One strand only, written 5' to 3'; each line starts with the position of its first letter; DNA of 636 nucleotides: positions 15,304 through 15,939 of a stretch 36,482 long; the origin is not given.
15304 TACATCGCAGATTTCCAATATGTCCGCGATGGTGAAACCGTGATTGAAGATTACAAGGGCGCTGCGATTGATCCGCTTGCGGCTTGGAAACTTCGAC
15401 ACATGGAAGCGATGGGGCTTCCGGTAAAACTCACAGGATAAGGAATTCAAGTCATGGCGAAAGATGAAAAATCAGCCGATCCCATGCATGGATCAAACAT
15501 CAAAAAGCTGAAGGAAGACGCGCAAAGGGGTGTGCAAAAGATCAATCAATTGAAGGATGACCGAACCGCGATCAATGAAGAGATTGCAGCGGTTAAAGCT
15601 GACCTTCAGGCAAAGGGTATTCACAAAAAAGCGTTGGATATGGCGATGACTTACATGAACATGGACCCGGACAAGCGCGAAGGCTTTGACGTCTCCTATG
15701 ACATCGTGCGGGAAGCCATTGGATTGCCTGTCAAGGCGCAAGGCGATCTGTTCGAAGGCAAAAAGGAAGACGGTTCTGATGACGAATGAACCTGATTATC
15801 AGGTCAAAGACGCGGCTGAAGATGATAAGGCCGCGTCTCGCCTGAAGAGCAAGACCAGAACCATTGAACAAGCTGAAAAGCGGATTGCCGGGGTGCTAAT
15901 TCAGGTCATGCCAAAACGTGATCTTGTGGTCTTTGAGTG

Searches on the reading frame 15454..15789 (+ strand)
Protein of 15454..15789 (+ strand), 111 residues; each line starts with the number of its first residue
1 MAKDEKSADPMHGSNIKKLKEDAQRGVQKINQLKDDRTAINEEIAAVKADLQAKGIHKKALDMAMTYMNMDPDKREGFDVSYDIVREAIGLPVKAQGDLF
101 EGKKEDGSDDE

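Call 8: search_protein_families(library=pfam, proteins=[window:15454-15789:+], max_evalue=0.01)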
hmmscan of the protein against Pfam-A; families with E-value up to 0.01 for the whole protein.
window:15454-15789:+ (111 aa): 1 family
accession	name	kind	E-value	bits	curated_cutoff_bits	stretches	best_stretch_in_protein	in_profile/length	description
PF10073.14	GapR_DNA-bd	-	4.5e-05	23.4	22.6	1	25-90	7-72/72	GapR-like, DNA-binding domain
